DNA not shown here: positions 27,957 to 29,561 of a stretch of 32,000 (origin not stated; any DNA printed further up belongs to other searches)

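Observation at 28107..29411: Periplasmic tandem-rhodanese lipoprotein carrying its own poly-glycine swinging arm with a terminal Cys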

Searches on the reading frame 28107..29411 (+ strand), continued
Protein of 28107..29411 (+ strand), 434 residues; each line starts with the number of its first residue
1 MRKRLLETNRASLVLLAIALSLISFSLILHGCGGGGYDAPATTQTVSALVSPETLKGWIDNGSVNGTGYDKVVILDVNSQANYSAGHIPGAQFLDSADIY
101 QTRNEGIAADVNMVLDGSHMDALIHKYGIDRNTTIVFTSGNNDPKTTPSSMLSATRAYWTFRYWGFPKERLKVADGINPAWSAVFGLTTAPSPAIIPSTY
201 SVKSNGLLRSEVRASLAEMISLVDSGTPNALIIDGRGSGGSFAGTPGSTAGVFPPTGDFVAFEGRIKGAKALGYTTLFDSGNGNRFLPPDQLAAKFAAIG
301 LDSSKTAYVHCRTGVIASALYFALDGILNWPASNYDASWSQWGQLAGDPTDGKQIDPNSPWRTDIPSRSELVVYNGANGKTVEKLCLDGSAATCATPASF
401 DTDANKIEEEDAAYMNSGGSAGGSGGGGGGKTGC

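Call 46: search_solved_structures(query=A1, max_evalue=0.001, show_alignments=1)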
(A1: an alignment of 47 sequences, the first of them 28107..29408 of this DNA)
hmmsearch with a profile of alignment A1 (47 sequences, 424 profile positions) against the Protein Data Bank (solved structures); distinct sequences matched with E-value up to 0.001: 31.
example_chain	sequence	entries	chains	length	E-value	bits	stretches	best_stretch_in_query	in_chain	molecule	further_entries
1uar_A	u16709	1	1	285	5.4e-39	137.5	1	71-339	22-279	Rhodanese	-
3aax_A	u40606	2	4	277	3.1e-35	125.1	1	70-337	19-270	Putative thiosulfate sulfurtransferase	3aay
3hwi_A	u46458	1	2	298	3.9e-35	124.8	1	70-337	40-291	Thiosulfate sulfurtransferase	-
8k55_A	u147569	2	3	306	4.1e-33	118.1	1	68-336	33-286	sulfur transferase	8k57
3p3a_A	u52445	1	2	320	1.4e-28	103.2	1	69-334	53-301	Thiosulfate sulfurtransferase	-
3hzu_A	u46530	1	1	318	9.7e-28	100.4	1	83-335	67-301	Thiosulfate sulfurtransferase sseA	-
1urh_A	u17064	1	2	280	1.3e-23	86.8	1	81-336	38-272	3-MERCAPTOPYRUVATE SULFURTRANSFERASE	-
8agf_A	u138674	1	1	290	3.4e-22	82.1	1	82-334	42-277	Thiosulfate sulfurtransferase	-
1rhd_A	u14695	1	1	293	1.2e-21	80.4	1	82-334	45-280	RHODANESE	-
1boh_A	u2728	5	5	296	1.4e-21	80.1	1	82-334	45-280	RHODANESE | CARBOXYMETHYLATED RHODANESE | SULFUR-SUBSTITUTED RHODANESE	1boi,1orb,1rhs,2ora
8q5z_A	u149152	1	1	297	1.5e-21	80.1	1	82-334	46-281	Thiosulfate sulfurtransferase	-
1dp2_A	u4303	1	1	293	1.5e-21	80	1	82-334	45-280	RHODANESE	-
5wqk_A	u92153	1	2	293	4.3e-20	75.2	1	82-337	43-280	Sulfurtransferase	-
5wqj_A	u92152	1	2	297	4.6e-20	75.1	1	82-337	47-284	Sulfurtransferase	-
6yj5_q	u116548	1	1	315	5.3e-18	68.3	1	82-342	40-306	Rhodanese-like domain-containing protein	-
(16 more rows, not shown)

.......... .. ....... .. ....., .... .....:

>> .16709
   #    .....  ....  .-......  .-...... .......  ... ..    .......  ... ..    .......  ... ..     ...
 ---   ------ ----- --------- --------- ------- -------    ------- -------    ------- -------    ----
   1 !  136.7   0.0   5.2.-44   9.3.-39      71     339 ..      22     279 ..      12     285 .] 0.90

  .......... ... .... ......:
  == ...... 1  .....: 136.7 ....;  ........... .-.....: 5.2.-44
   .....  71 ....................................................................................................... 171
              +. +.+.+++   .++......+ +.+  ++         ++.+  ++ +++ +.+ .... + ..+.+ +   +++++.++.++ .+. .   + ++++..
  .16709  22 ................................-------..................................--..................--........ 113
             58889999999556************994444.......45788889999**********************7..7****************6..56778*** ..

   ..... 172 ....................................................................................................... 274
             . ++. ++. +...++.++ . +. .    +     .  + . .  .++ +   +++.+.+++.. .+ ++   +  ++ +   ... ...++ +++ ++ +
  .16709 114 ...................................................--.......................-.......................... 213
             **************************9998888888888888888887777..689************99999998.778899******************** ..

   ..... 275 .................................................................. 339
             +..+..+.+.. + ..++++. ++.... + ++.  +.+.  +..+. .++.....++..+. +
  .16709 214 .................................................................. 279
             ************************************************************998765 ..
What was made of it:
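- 28248..28661 (+): Rhodanese domain 1 (about residues 48-185), no Cys, non-catalytic. Alignment to 1uar and other tandem rhodaneses (call 46).
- On Tandem-domain rhodanese (TST/MST type, Pfam PF00581 twice): PDB profile hit to 1uar at E 5e-39 over positions 71-339 (call 46).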

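Call 47: fold_search(model_id=the predicted structure, library=pdb)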
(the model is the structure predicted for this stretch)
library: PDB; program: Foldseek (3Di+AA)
matches with E <= 10: 271; with E <= 0.001: 57
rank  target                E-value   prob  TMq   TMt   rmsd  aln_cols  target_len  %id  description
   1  8q5z                  1.9e-17  1.00  0.54  0.78   4.4       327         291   22  Crystal structure of bovine Thiosulfate sulfurtransferase (released 2023-09-20)
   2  1uar                  2.1e-16  1.00  0.52  0.79   4.7       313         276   23  Crystal structure of Rhodanese from Thermus thermophilus HB8 (released 2004-09-21)
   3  3aax_B                2.3e-16  1.00  0.54  0.83   3.3       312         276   24  Crystal structure of probable thiosulfate sulfurtransferase cysa3 (RV3117) from Mycobacterium tuberculosis: monoclinic (released 2009-12-08)
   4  3hwi_B                3.4e-16  1.00  0.54  0.83   4.0       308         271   24  Crystal structure of probable thiosulfate sulfurtransferase Cysa2 (Rhodanese-like protein) from Mycobacterium tubercul (released 2009-06-30)
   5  3aay_B                7.5e-16  1.00  0.54  0.82   4.1       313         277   24  Crystal structure of probable thiosulfate sulfurtransferase CYSA3 (RV3117) from Mycobacterium tuberculosis: orthorhomb (released 2009-12-08)
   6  5wqj_B                8.4e-16  1.00  0.53  0.77   3.9       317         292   20  Crystal structure of 3-Mercaptopyruvate Sulfurtransferase(3MST) in complex with compound1 (released 2017-09-06)
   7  8k55_A                9.5e-16  1.00  0.53  0.74   4.5       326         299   23  Crystal structure of sulfur transferase from Frondihabitans sp. PAMC28461 crystallized in the P1 space group (released 2024-04-24)
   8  1rhd                  1.2e-15  1.00  0.54  0.79   3.7       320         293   22  STRUCTURE OF BOVINE LIVER RHODANESE. I. STRUCTURE DETERMINATION AT 2.5 ANGSTROMS RESOLUTION AND A COMPARISON OF THE CONF (released 1978-01-16)
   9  3aax_A                1.4e-15  1.00  0.51  0.79   4.5       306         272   24  Crystal structure of probable thiosulfate sulfurtransferase cysa3 (RV3117) from Mycobacterium tuberculosis: monoclinic (released 2009-12-08)
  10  1boi                  1.5e-15  1.00  0.55  0.81   3.9       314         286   21  N-TERMINALLY TRUNCATED RHODANESE (released 1999-04-27)
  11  8k55_B                1.6e-15  1.00  0.52  0.75   3.6       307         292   23  Crystal structure of sulfur transferase from Frondihabitans sp. PAMC28461 crystallized in the P1 space group (released 2024-04-24)
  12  1e0c                  1.8e-15  1.00  0.53  0.83   2.7       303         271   21  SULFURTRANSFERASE FROM AZOTOBACTER VINELANDII (released 2000-05-08)
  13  3aay_A                2.2e-15  1.00  0.52  0.81   3.5       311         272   24  Crystal structure of probable thiosulfate sulfurtransferase CYSA3 (RV3117) from Mycobacterium tuberculosis: orthorhomb (released 2009-12-08)
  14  3p3a_A                3.2e-15  1.00  0.52  0.75   4.8       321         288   21  Crystal structure of a putative thiosulfate sulfurtransferase from Mycobacterium thermoresistible (released 2010-10-13)
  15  5wqj_A                3.9e-15  1.00  0.54  0.79   3.8       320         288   21  Crystal structure of 3-Mercaptopyruvate Sulfurtransferase(3MST) in complex with compound1 (released 2017-09-06)
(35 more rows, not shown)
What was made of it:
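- On Tandem-domain rhodanese (TST/MST type, Pfam PF00581 twice): Foldseek probability 1.0 to 8q5z, 1uar and 3aax (call 47).
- Checked: A PDB profile search and Foldseek place residues about 70-340 on ordinary tandem rhodaneses such as 1uar, 3aax and 8q5z (calls 46, 47).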

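Call 48: list_cluster_members(proteins=[window:28107-29408:+, P0163, P0001, P0185, P0168])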
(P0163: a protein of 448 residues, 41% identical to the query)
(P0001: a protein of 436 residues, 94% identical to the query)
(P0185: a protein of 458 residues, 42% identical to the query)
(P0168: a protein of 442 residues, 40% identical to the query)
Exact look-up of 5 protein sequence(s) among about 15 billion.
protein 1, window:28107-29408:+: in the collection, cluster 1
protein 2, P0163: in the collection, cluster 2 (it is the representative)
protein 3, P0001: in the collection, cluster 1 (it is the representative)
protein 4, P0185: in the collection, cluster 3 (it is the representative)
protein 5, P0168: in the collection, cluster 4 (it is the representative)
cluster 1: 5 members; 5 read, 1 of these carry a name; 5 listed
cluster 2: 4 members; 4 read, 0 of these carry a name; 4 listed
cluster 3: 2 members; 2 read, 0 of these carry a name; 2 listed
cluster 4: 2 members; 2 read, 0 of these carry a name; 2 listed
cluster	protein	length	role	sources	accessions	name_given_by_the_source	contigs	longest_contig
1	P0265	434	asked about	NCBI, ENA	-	-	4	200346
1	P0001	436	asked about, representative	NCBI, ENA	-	-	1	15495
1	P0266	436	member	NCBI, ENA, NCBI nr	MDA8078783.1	MAG: selenite/tellurite reduction operon rhodanese-like protein ExtH [Nitrospiraceae ... | selenite/tellurite reduction operon rhodanese-like protein ExtH [Nitrospiraceae bacterium]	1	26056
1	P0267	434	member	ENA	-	-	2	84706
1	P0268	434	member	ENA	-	-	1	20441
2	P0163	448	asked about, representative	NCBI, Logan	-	-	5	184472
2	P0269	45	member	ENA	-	-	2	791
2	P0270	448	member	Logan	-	-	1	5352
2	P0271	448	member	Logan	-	-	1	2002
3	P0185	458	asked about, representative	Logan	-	-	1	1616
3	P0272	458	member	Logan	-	-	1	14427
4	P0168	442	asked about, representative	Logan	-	-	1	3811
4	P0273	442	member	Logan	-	-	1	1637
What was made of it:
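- On ExtH (NCBIfam NF040901, selenite/tellurite reduction operon rhodanese-like protein): A 94%-identical cluster mate is annotated ExtH in GenBank (call 48).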

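Call 51: find_encoding_contigs(protein=P0032, flank=4000, max_places=2)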
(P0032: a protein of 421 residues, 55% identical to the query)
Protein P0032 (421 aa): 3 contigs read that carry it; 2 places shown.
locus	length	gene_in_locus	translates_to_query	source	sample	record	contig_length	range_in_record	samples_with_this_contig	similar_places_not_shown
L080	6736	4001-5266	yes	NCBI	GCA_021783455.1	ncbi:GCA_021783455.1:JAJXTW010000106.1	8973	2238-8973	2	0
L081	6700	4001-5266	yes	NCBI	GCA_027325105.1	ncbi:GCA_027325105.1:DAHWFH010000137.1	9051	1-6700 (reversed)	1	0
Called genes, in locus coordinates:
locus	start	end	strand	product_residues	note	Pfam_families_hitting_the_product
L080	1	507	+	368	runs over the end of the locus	PF04143:Sulf_transp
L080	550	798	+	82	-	PF01206:TusA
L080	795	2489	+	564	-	PF08448:PAS_4, PF13426:PAS_9 (weak), PF00989:PAS, PF08448:PAS_4 (weak), PF13188:PAS_8 (weak), PF13426:PAS_9, PF00512:HisKA, PF02518:HATPase_c, +2 more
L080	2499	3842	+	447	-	PF00072:Response_reg, PF00158:Sigma54_activat, PF14532:Sigma54_activ_2, PF07728:AAA_5 (weak), PF25601:AAA_lid_14, PF02954:HTH_8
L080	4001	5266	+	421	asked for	PF00581:Rhodanese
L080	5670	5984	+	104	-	PF05973:Gp49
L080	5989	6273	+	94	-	PF13744:HTH_37, PF04545:Sigma70_r4 (weak), PF01381:HTH_3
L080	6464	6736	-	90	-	?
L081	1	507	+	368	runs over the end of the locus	PF04143:Sulf_transp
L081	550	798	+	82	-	PF01206:TusA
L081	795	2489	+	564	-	PF08448:PAS_4, PF13426:PAS_9 (weak), PF00989:PAS, PF08448:PAS_4 (weak), PF13188:PAS_8 (weak), PF13426:PAS_9, PF00512:HisKA, PF02518:HATPase_c, +2 more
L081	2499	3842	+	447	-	PF00072:Response_reg, PF00158:Sigma54_activat, PF14532:Sigma54_activ_2, PF07728:AAA_5 (weak), PF25601:AAA_lid_14, PF02954:HTH_8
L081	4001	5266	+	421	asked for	PF00581:Rhodanese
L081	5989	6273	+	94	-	PF13744:HTH_37, PF04545:Sigma70_r4 (weak), PF01381:HTH_3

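Call 52: find_encoding_contigs(protein=P0107, flank=4000, max_places=2)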
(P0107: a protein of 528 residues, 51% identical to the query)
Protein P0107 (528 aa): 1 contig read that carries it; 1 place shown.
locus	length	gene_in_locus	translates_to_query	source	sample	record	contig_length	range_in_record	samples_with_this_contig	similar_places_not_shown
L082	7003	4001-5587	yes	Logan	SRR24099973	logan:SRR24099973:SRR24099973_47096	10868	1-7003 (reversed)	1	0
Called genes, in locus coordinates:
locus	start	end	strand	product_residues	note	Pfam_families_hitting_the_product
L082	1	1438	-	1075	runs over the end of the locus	PF14312:FG-GAP_2, PF14312:FG-GAP_2, PF25024:EGF_TEN, PF00008:EGF, PF12661:hEGF, PF00008:EGF, PF07645:EGF_CA, PF12947:EGF_3, +3 more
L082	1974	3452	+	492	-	PF01565:FAD_binding_4, PF08031:BBE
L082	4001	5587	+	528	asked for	PF13205:Big_5, PF00581:Rhodanese (faint)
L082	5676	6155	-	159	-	PF07238:PilZ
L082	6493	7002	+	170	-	?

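Call 70: list_cluster_members(proteins=[P0140, P0220, P0246, P0256, P0248, P0253])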
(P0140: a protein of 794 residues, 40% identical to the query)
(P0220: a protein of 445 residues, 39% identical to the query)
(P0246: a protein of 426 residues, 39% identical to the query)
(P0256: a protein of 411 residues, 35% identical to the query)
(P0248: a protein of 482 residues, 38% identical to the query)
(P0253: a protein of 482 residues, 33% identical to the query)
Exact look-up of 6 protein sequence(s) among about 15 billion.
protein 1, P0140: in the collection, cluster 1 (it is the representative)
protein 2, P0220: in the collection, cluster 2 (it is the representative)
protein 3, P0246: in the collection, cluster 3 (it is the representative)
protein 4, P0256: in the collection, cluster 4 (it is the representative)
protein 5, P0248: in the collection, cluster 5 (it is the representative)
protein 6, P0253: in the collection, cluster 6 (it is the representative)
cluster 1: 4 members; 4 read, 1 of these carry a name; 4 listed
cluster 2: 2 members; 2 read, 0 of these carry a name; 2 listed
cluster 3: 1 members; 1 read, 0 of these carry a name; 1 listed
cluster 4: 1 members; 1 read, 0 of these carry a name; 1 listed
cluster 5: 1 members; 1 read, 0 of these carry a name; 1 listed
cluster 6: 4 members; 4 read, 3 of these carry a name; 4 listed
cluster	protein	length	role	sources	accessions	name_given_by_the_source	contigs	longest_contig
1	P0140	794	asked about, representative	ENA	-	-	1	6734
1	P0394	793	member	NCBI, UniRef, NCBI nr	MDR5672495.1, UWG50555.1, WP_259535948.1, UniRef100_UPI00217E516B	Rhodanese-related sulfurtransferase [Halalkaliarchaeum sp. AArc-CO] | selenite/tellurite reduction operon rhodanese-like protein ExtH n=1 Tax=unclassified ... | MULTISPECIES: selenite/tellurite reduction operon rhodanese-like protein ExtH ...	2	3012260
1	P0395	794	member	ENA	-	-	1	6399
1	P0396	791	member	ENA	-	-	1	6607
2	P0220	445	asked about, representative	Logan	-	-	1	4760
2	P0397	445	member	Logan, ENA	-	-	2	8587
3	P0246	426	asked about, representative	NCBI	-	-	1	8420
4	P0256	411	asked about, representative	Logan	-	-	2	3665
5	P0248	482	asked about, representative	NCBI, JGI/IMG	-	-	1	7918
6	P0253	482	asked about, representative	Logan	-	-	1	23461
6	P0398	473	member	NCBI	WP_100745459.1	sulfurtransferase, partial [Leptospira ellisii]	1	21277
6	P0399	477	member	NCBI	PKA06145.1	hypothetical protein CH375_01175, partial [Leptospira ellisii]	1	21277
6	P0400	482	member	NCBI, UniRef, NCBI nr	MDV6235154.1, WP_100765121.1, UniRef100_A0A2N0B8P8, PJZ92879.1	rhodanese-like domain-containing protein [Leptospira ellisii] | Rhodanese-like domain-containing protein n=2 Tax=Leptospira ellisii TaxID=2023197 ...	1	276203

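Call 71: find_encoding_contigs(protein=P0394, flank=6000, max_places=1)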
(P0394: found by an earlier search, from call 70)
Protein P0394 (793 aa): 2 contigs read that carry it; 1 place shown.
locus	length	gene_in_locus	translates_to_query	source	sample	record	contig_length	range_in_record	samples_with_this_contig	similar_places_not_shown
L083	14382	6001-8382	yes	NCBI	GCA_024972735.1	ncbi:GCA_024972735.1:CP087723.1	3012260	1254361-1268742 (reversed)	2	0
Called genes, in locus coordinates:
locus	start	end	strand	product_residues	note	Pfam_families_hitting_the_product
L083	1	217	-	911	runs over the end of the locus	PF00384:Molybdopterin, PF01568:Molydop_binding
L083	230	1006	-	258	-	PF00037:Fer4 (faint), PF12797:Fer4_2 (faint), PF12838:Fer4_7 (faint), PF13237:Fer4_10 (weak), PF13247:Fer4_11, PF13187:Fer4_9 (weak), PF13247:Fer4_11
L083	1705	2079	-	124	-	PF04967:HTH_10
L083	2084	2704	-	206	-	PF02613:Nitrate_red_del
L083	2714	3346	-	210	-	PF00037:Fer4 (faint), PF12797:Fer4_2 (weak), PF13237:Fer4_10 (weak), PF13247:Fer4_11, PF12838:Fer4_7 (weak), PF13187:Fer4_9 (weak)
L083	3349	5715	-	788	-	PF00384:Molybdopterin, PF01568:Molydop_binding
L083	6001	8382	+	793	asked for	PF00581:Rhodanese (weak)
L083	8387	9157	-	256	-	PF24374:DUF7530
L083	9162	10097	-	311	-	PF01073:3Beta_HSD (faint), PF01370:Epimerase, PF05368:NmrA, PF13460:NAD_binding_10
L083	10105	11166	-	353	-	PF15461:BCD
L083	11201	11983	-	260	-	PF18916:Lycopene_cyc (faint)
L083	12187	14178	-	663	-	PF00072:Response_reg, PF00989:PAS, PF08448:PAS_4, PF08447:PAS_3, PF13426:PAS_9, PF01590:GAF (weak), PF15915:BAT, PF04967:HTH_10, +2 more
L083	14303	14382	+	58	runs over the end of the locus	-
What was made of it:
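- Closest known: Sud polysulfide-sulfur transferase of Wolinella succinogenes and SbdP of Aquifex aeolicus. Same: The haloarchaeal ExtH homologue sits next to Psr-like genes (call 71).
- A haloarchaeal homologue (Halalkaliarchaeum) keeps the motif, linker and Cys without any outer membrane or porin, next to Psr-like genes (calls 70, 71). The haloarchaeal homologue keeps the arm without a porin (calls 70, 71). Archaeal homologues keep the arm without a porin (call 71).
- Tried and rejected: This is contradicted by the haloarchaeal homologue (calls 70, 71).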
